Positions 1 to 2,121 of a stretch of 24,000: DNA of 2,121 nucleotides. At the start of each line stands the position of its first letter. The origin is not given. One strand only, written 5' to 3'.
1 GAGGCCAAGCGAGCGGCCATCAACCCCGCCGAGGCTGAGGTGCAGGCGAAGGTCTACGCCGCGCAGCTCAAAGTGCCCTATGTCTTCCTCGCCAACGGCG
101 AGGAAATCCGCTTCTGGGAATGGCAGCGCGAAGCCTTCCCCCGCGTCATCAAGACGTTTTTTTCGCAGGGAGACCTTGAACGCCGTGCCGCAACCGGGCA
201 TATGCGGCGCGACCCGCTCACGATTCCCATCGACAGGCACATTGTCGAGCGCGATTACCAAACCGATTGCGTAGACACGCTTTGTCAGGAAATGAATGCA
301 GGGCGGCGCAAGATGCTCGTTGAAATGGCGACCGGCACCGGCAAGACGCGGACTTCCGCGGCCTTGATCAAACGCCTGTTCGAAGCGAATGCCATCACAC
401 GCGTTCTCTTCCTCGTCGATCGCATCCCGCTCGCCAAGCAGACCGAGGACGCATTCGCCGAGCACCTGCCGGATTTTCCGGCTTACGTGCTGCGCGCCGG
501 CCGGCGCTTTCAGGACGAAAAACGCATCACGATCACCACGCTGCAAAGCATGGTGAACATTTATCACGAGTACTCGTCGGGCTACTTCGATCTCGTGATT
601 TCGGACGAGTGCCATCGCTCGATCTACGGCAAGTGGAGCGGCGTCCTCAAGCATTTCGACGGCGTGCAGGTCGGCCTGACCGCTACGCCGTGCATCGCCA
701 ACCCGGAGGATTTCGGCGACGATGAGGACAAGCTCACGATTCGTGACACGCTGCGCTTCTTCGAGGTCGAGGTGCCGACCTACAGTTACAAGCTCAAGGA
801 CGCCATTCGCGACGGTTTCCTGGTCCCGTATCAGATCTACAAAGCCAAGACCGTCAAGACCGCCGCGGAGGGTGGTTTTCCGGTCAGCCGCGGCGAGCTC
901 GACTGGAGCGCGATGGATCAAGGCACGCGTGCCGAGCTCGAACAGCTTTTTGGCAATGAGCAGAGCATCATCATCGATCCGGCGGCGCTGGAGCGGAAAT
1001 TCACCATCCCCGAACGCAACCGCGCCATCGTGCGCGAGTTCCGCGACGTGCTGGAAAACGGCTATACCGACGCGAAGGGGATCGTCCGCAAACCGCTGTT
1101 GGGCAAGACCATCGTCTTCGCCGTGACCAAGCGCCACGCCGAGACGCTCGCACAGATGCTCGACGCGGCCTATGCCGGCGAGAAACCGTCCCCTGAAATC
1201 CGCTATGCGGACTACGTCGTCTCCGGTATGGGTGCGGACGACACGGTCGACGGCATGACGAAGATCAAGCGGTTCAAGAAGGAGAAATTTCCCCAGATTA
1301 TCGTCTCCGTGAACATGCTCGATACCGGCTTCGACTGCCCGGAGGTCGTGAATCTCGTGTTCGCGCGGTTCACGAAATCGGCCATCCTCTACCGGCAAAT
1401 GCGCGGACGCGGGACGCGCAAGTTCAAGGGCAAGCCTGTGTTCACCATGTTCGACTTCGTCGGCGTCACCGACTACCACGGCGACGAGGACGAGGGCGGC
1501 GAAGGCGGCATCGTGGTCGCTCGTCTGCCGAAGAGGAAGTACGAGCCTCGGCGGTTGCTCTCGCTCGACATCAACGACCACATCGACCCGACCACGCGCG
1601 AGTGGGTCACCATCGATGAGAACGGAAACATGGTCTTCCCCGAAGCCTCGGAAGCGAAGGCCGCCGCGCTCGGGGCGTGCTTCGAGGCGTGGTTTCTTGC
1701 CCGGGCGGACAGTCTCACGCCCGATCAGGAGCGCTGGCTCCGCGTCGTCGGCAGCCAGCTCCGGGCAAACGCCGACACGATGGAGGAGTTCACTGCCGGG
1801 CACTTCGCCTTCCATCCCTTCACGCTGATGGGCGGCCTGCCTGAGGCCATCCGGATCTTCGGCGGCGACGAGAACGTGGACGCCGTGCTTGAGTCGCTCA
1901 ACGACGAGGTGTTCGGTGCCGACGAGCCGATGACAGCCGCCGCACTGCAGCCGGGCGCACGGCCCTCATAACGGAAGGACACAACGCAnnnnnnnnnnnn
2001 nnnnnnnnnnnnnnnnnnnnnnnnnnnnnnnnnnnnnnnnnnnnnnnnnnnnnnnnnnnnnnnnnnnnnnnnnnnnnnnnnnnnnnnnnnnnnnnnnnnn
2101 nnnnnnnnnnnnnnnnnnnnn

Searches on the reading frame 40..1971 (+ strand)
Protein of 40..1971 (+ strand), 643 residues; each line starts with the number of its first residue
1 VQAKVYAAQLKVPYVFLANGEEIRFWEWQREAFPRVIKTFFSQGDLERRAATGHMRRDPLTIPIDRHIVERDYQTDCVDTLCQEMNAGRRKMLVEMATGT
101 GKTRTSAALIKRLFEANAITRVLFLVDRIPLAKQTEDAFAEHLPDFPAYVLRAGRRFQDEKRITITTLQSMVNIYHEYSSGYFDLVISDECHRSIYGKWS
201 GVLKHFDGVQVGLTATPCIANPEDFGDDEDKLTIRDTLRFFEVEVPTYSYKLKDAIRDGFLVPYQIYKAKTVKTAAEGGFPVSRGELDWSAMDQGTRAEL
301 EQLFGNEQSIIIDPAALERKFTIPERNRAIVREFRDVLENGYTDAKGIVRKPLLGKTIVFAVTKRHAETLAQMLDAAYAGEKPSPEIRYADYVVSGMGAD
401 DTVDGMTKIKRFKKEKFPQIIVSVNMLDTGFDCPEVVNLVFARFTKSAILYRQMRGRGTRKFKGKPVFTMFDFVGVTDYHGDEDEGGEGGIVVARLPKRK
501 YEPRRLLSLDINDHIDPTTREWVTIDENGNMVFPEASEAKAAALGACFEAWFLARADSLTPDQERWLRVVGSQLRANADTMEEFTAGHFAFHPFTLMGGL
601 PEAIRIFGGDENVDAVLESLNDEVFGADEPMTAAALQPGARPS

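Call 8: search_protein_families(library=pfam, proteins=[window:40-1971:+], max_evalue=0.1)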
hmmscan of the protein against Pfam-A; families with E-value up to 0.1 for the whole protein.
window:40-1971:+ (643 aa): 6 families
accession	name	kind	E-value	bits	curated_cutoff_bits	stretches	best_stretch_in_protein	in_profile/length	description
PF04851.21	ResIII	-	1.1e-36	126.7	22.5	1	69-217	3-162/164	Type III restriction enzyme, res subunit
PF18766.7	SWI2_SNF2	-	2.9e-17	63.5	26.7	1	74-275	2-198/221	SWI2/SNF2 ATPase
PF00271.37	Helicase_C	-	6.3e-09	36.5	23.5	1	355-460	16-108/110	Helicase conserved C-terminal domain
PF00270.35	DEAD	-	6.1e-08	33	26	1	73-224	3-166/167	DEAD/DEAH box helicase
PF08463.15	EcoEI_R_C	-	1.2e-05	25.9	24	1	546-623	90-161/163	EcoEI R protein C-terminal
PF00176.29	SNF2-rel_dom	-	0.0062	16.1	24.9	1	73-225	1-171/290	SNF2-related domain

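Call 9: search_protein_families(library=padloc, proteins=[window:40-1971:+], max_evalue=0.01)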
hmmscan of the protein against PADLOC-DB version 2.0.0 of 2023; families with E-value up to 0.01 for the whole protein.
window:40-1971:+ (643 aa): 23 families
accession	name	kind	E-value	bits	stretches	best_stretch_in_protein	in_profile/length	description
PDLC03047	REase_I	-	1.3e-62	209.9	1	8-479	281-728/1107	Type I restriction enzyme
PDLC03042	REase_I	-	5e-42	141.4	1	71-476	446-847/1170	Type I restriction enzyme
PDLC03049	REase_I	-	1.3e-36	123.9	1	5-493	93-558/807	Type I restriction enzyme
PDLC02707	PbeA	-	1e-25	88.5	1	65-489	248-645/672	PbeA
PDLC03659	mREase_IV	-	1.8e-21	73.7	2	357-476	462-568/945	Type IV methyl-directed restriction enzyme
PDLC02704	PbeA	-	2.1e-21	74.1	3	185-269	386-459/682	PbeA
PDLC02706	PbeA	-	6.4e-17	59.4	2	71-267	271-474/722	PbeA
PDLC03658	mREase_IV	-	1.8e-16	57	2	399-476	483-560/953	Type IV methyl-directed restriction enzyme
PDLC03048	REase_I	-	1.4e-15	54.5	1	73-273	244-456/976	Type I restriction enzyme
PDLC02703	PbeA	-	4.6e-09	33.4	1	90-267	262-444/626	PbeA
PDLC02705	PbeA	-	2.4e-08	30.6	1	184-475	376-634/691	PbeA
PDLC03045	REase_I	-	4.3e-07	26.3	1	94-266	289-468/995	Type I restriction enzyme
PDLC03597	REase_MTase_IIG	-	2.2e-06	23.5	1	69-140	167-238/1646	Type IIG restriction enzyme-methyltransferase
PDLC01730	typeIV_DinG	-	2.8e-05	20.6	1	65-139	116-188/802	Csf4_1_IVA1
PDLC01439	typeIV_DinG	-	9.6e-05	19.2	1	70-137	16-77/575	CAS-IV-A; associated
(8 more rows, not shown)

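Call 82: search_protein_families(library=ncbifam, proteins=[window:40-1971:+], max_evalue=0.001)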
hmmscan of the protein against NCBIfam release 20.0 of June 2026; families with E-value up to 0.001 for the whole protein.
window:40-1971:+ (643 aa): 9 families
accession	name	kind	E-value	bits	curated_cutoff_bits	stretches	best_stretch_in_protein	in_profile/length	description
NF008521.0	PRK11448.1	equivalog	1.3e-67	228.7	729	1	33-476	375-817/1123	type I restriction-modification system endonuclease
NF046051.1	restrict_EcoAI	equivalog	2.2e-66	224.8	550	1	2-489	82-544/768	EcoAI/FtnUII family type I restriction enzme subunit R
NF053632.1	heli_RadD_YejH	equivalog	7e-21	74.1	720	2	358-476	254-357/573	DNA repair helicase RadD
TIGR00348.1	hsdR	subfamily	2.5e-19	69.2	284.55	1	83-478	261-659/674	HsdR family type I site-specific deoxyribonuclease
TIGR04095.1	dnd_restrict_1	equivalog_domain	3.9e-16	59.1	600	2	66-268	5-209/451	DNA phosphorothioation system restriction enzyme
NF010337.0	PRK13766.1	equivalog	4.5e-09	35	610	1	68-199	15-148/781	Hef nuclease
NF003673.1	PRK05298.1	equivalog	4.5e-08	31.9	743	0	356-465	445-546/653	excinuclease ABC subunit UvrB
TIGR00631.1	uvrb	equivalog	4.5e-07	28.5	750.1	0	355-465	444-546/658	excinuclease ABC subunit UvrB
NF004067.0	PRK05580.1-4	equivalog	0.00019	19.9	763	1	67-154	202-284/737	primosomal protein N'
